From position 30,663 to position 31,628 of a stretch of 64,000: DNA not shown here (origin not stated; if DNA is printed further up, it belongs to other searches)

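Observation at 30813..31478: RluD-type pseudouridine synthase carrying an in-frame signal-peptide / coiled-coil / membrane-anchor C-terminal module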

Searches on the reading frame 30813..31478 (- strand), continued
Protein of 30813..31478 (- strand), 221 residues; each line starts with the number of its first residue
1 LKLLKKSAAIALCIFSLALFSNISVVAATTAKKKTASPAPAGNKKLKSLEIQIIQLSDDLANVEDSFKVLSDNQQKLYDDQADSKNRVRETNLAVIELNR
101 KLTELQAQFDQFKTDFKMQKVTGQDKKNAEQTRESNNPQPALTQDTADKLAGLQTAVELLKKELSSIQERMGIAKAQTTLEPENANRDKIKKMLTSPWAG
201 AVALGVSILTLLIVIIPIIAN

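Call 36: find_encoding_contigs(protein=P0122, flank=5000, max_places=2)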
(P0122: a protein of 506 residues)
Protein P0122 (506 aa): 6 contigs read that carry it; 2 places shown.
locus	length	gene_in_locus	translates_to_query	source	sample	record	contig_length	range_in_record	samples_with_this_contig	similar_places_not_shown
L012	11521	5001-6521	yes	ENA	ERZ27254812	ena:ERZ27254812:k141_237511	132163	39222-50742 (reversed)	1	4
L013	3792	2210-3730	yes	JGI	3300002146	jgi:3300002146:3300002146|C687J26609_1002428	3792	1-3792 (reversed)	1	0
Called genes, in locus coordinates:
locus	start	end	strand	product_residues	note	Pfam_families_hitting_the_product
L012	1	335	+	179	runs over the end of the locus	PF00929:RNase_T, PF13482:RNase_H_2 (weak)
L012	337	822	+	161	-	PF00149:Metallophos, PF12850:Metallophos_2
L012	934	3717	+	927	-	PF00133:tRNA-synt_1, PF09334:tRNA-synt_1g, PF01406:tRNA-synt_1e (weak), PF01921:tRNA-synt_1f, PF08264:Anticodon_1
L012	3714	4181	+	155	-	PF01252:Peptidase_A8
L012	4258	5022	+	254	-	PF01790:LGT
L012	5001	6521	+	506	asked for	PF01479:S4 (weak), PF00849:PseudoU_synth_2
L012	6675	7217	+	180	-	PF01558:POR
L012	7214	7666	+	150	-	PF13673:Acetyltransf_10, PF00583:Acetyltransf_1, PF13508:Acetyltransf_7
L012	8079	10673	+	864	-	PF02861:Clp_N, PF23569:NBD_SMAX1, PF00004:AAA, PF17871:AAA_lid_9, PF07724:AAA_2, PF00004:AAA, PF07728:AAA_5, PF10431:ClpB_D2-small, +7 more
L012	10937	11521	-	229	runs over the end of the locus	PF09335:VTT_dom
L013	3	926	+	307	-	?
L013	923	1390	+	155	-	PF01252:Peptidase_A8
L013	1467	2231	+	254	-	PF01790:LGT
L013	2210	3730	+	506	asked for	PF01479:S4 (weak), PF00849:PseudoU_synth_2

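Call 42: find_encoding_contigs(protein=P0136, flank=4000, max_places=2)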
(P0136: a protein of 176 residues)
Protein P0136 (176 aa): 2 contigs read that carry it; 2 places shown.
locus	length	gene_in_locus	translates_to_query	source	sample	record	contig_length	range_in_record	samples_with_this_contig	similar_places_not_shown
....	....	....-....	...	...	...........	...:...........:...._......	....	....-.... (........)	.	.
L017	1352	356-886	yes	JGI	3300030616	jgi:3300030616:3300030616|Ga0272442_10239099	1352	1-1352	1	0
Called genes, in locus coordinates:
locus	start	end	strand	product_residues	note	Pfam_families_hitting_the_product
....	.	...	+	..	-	?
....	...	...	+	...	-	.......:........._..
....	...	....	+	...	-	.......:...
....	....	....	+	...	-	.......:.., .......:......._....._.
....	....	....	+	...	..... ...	-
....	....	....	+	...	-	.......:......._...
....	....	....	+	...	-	-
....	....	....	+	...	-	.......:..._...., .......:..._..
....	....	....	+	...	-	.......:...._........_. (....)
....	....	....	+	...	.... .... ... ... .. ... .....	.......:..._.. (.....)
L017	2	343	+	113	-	?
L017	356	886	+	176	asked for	-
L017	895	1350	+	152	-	?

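Call 53: predict_structure(alignment_id=A3)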
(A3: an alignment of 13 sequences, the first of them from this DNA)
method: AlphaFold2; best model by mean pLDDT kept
length: 221 residues; sequences in the alignment: 13
mean_pLDDT: 77.8   pTM: 0.32
mean pLDDT of the five models: 77.8, 77.6, 73.5, 71.5, 68.9
residues with pLDDT >= 90: 69; 70-90: 85; 50-70: 54; < 50: 13
segments of 3 or more residues with pLDDT < 50: 31-40
pLDDT, mean of each block of 10 residues (from residue 1): 65 74 57 41 75 93 95 95 96 96 97 94 83 59 68 86 86 69 59 70 80 76 52
secondary structure, 60 per line:
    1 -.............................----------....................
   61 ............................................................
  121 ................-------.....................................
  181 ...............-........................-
elements in order: H2-30 H41-136 H144-195 H197-220

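Call 55: fold_search(model_id=the predicted structure, library=pdb)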
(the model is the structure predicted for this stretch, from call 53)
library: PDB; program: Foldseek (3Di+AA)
matches with E <= 10: 1; with E <= 0.001: 0
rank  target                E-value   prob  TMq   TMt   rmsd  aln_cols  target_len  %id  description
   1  9e5c_6I               6.8e+00  0.03  0.23  0.22  65.4       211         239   17  Cryo-EM structure of 96 nm repeat of microtubule doublet from T. brucei flagellum (released 2025-03-12)

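Call 56: search_solved_structures(query=A3, max_evalue=1)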
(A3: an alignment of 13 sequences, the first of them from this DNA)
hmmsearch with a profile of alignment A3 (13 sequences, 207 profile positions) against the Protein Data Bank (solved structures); distinct sequences matched with E-value up to 1: 52.
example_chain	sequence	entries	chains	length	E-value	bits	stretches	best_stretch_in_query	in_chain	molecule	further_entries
4lin_A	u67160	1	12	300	6e-06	29.1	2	40-116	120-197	Tail needle protein gp26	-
6gao_A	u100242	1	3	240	5.9e-05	25.8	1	43-164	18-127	Outer capsid protein sigma-1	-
6gaj_A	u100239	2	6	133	0.0001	25.1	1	43-163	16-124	Outer capsid protein sigma-1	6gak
4zry_B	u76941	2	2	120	0.00035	23.3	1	38-114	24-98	Keratin, type II cytoskeletal 1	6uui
8u1a_A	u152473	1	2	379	0.00046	22.9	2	14-73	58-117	Designed Near Infrared Fluorescent Protein MC7BP34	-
8qae_A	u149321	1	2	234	0.003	20.3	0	34-103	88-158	sc-apCC-6-SLLA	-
4zxq_A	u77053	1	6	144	0.0052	19.5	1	22-107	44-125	Tail needle protein gp26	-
2poh_A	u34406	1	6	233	0.0062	19.2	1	25-117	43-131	Head completion protein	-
3tnu_B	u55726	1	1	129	0.0063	19.2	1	37-113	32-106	Keratin, type II cytoskeletal 5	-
4zkp_A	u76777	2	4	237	0.0065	19.1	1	25-116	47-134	Tail needle protein gp26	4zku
3c9i_A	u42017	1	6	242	0.0069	19.1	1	25-116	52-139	Tail needle protein gp26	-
8qox_B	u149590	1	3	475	0.0078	18.9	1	26-104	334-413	Conserved membrane protein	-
6otn_A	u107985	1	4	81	0.0084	18.8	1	42-105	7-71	Tropomyosin alpha-3 chain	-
5xau_C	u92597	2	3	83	0.017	17.8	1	41-103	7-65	Laminin subunit gamma-1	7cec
6ewz_A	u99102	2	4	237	0.024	17.3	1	40-91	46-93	GTP pyrophosphokinase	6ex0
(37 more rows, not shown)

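Call 57: find_related_loci(query=A2, collection=metagenome_contigs, flank=3000)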
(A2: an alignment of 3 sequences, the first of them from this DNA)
Query A2 (221 aa) in metagenome_contigs; peptide patterns used: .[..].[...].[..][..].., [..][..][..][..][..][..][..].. (x = any residue, [..] = any of these).
381 stretches matched a pattern; 3 encode a relative of the query (tblastn E <= 1e-3); 3 distinct loci.
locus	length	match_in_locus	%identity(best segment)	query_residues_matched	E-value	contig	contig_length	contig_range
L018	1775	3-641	69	4-216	5e-100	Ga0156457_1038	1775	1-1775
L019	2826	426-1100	54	1-213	4e-68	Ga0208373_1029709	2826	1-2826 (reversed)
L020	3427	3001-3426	55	1-131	1e-38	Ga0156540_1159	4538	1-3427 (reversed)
